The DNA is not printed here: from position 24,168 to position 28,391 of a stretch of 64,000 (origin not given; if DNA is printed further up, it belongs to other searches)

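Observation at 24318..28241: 1307-aa protein with eukaryote-like RNI-type LRRs and an ~850-aa unknown C-terminus: candidate secreted effector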

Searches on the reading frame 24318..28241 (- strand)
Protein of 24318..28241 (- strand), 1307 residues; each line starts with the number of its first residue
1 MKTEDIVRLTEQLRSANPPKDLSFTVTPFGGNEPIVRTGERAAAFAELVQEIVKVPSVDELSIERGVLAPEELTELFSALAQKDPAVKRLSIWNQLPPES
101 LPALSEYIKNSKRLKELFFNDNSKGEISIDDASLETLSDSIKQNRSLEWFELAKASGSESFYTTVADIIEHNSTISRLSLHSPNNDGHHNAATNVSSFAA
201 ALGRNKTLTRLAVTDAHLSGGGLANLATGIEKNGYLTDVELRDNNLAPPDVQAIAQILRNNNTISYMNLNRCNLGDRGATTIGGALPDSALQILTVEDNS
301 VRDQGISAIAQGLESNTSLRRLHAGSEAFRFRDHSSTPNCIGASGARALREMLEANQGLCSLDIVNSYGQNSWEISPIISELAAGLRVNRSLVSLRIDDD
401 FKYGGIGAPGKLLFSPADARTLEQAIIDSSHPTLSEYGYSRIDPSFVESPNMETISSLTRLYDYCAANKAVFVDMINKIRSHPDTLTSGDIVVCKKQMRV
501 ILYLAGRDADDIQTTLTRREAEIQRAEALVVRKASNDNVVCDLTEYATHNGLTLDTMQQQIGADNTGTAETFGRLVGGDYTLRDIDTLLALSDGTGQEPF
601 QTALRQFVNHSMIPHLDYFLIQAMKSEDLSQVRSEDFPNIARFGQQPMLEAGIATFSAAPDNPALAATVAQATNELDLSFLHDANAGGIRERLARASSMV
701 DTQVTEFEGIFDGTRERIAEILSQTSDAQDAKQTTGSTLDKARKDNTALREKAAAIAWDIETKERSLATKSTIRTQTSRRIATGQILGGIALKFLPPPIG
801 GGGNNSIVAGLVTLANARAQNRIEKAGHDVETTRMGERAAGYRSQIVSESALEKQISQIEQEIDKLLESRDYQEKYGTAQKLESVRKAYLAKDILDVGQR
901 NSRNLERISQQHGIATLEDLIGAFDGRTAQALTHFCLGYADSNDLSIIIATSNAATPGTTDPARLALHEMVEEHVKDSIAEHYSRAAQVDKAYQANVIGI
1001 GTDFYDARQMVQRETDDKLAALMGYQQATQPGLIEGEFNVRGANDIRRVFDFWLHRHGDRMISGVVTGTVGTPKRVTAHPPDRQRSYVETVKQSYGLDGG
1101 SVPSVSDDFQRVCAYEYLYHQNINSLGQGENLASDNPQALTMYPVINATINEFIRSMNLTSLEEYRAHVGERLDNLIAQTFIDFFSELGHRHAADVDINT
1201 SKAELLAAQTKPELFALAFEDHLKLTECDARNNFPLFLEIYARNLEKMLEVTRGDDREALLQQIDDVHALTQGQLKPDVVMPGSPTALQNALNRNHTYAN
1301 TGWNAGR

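Call 5: search_protein_families(library=pfam, proteins=[window:24318-28241:-], max_evalue=1)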
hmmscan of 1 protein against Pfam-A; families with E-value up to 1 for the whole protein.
window:24318-28241:- (1307 aa): 3 families
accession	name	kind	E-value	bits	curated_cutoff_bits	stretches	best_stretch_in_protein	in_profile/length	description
PF13516.12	LRR_6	-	5.5e-05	23.3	23.4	0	260-282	1-23/24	Leucine Rich repeat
PF03975.18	CheD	-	0.079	13.6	25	0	886-929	55-95/108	CheD chemotactic sensory transduction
PF17035.10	BET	-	0.12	12.9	24.5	0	94-137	15-55/64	Bromodomain extra-terminal - transcription regulation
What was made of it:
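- On RI-type (RNI-like, LRR_6) leucine-rich repeat proteins: Pfam LRR_6 scores 23.3 bits against a cutoff of 23.4, so it narrowly fails Pfam's own threshold (call 5).
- On IpaH/SspH NEL E3-ligase effectors: No NEL hit in Pfam at E<=1 (call 5).
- Closest known: Ribonuclease-inhibitor / NLR-type LRR proteins. Different: The repeats are degenerate, at 27-40 aa. Pfam LRR_6 falls just under threshold (call 5).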

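Call 6: search_protein_families(library=ncbifam, proteins=[window:24318-28241:-], max_evalue=1)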
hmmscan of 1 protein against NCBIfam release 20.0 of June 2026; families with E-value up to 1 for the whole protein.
window:24318-28241:- (1307 aa): 1 family
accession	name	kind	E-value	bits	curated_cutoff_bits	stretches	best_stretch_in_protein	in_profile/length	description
NF004412.0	PRK05759.1-3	equivalog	0.2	11.4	156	1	724-776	73-125/185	F0F1 ATP synthase subunit B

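Call 7: find_encoding_contigs(protein=window:24318-28241:-, flank=10000, max_places=6)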
Protein window:24318-28241:- (1307 aa): 1 contig read that carries it; 1 place shown.
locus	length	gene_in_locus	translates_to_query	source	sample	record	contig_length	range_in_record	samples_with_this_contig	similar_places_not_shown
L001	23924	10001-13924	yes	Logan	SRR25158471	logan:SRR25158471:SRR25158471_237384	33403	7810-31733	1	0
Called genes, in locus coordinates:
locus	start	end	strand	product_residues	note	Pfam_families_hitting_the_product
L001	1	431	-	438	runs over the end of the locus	PF13328:HD_4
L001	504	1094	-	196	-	PF02630:SCO1-SenC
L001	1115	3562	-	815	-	PF01011:PQQ, PF13360:PQQ_2 (weak)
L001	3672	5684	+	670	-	PF07715:Plug, PF00593:TonB_dep_Rec_b-barrel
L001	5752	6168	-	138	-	-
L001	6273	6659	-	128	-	-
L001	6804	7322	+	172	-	PF05981:CreA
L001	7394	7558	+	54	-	PF04964:Flp_Fap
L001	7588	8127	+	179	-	PF10469:AKAP7_NLS (weak), PF02834:LigT_PEase (faint), PF13563:2_5_RNA_ligase2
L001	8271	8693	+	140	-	-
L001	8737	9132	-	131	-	-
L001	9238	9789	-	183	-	PF00578:AhpC-TSA, PF08534:Redoxin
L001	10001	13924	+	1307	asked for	PF27087:LRR_TMOD-LMOD (faint)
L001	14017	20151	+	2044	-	PF13205:Big_5 (faint), PF11974:bMG3, PF01835:MG2, PF07703:A2M_BRD, PF00207:A2M, PF17973:bMG10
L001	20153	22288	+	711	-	PF00912:Transgly, PF00905:Transpeptidase, PF06832:BiPBP_C (weak)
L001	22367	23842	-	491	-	PF04185:Phosphoesterase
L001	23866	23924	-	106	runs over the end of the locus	-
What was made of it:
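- Checked: The identical protein is called on an independent Logan assembly contig (call 7). A2M plus PBP1C lie downstream and an AhpC/TSA-Redoxin gene is divergent upstream (call 7).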

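Call 8: search_solved_structures(query=window:24318-28241:-, max_evalue=1)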
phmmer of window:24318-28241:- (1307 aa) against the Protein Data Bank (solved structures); distinct sequences matched with E-value up to 1: 67 (the best 60 are shown).
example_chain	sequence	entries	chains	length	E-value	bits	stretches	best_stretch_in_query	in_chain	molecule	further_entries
9fqr_MA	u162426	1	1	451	4.1e-15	57.9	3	165-326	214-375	Leucine rich repeat containing 34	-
9e5c_0t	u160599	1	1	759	1.9e-14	55.7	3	164-329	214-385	MOP84A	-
9e5c_3k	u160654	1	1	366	3.1e-11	45.1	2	116-323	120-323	Leucine-rich repeat protein (LRRP)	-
5irm_A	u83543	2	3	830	4.9e-10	41.1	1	194-331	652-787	Uncharacterized protein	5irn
9fqr_Km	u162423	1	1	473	6.9e-10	40.6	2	183-319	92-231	Tubulin alpha-3 chain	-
8glv_Ez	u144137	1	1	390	9.3e-10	40.2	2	196-327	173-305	DRC5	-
4per_A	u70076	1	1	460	2e-09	39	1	194-322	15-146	Ribonuclease Inhibitor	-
1dfj_I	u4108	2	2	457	4.4e-09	38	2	205-328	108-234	RIBONUCLEASE INHIBITOR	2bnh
9y6s_8b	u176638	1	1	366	6.4e-09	37.4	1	137-323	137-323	Leucine-rich repeat protein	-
5irl_A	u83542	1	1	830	1.2e-08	36.5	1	194-331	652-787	Uncharacterized protein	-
3tsr_E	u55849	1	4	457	2.4e-08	35.5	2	222-315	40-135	Ribonuclease inhibitor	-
8j07_w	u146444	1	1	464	5.4e-08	34.3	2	198-324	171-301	Leucine-rich repeat-containing protein 34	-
9y6s_4e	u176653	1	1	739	9.3e-08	33.5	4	133-287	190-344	Ribonuclease inhibitor-like protein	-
7ju4_l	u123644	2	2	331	1e-07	33.4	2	203-278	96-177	Radial spoke protein 15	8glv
7lfh_A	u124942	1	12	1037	1.7e-07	32.7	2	198-326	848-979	NACHT, LRR and PYD domains-containing protein 3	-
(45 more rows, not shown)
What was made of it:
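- On RI-type (RNI-like, LRR_6) leucine-rich repeat proteins: PDB phmmer: LRRC34 4e-15, RI 2e-9, NLRP3 1.7e-7 over residues ~112-367 (call 8).
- Closest known: Ribonuclease-inhibitor / NLR-type LRR proteins. Same: The N-terminal ~375 residues share the 28-29-residue repeat class and give significant sequence matches (call 8).
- Checked: Pfam LRR_6 scores 23.3 bits against a gathering score of 23.4, which is borderline (call 5). phmmer against PDB sequences gives more than 60 RI-type LRR chains over residues ~112-367: LRRC34 4e-15, ribonuclease inhibitor 2e-9, NLRP3 1.7e-7 (call 8).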

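Call 9: find_related_loci(query=window:24318-28241:-, collection=genome_contigs, flank=10000)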
Query window:24318-28241:- (1307 aa) in genome_contigs; peptide patterns used: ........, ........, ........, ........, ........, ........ (x = any residue, [..] = any of these).
82 stretches matched a pattern, but none encodes a relative of the query by tblastn (E <= 1e-3).
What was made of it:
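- Tried and rejected: None found (call 9).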

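Call 48: search_protein_families(library=pfam, alignment_id=A1, max_evalue=0.001)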
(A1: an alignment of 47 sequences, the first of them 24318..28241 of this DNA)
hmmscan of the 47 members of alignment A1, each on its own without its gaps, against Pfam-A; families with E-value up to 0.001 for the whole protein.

A. member 1, window:24318-28241:- (1307 aa): 1 family
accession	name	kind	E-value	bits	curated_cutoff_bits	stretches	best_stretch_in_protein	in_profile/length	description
PF13516.12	LRR_6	-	5.5e-05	23.3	23.4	0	260-282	1-23/24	Leucine Rich repeat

B. families by the number of members that match (of 47 scanned): 5 families
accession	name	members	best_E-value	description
PF13516.12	LRR_6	5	9.8e-21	Leucine Rich repeat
PF12799.13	LRR_4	2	9.3e-06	Leucine Rich repeats (2 copies)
PF00560.39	LRR_1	2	0.00066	Leucine Rich Repeat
PF08238.18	Sel1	1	0.00014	Sel1 repeat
PF18592.6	Tho1_MOS11_C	1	0.00034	Tho1/MOS11 C-terminal domain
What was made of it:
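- On STAND / bacterial NLR-like defence proteins: No NTPase domain was found in Pfam or NCBIfam (calls 5, 6, 48).
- Tried and rejected: Pfam on the target and on 47 members (calls 5, 48);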

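Call 60: search_protein_families(library=padloc, proteins=[window:24318-28241:-], max_evalue=0.1)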
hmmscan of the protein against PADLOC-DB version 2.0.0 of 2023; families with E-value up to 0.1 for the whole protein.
window:24318-28241:- (1307 aa): 0 families

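Call 78: search_protein_families(library=phrogs, proteins=[window:24318-28241:-], max_evalue=0.01)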
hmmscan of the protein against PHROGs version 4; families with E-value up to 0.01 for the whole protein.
window:24318-28241:- (1307 aa): 0 families
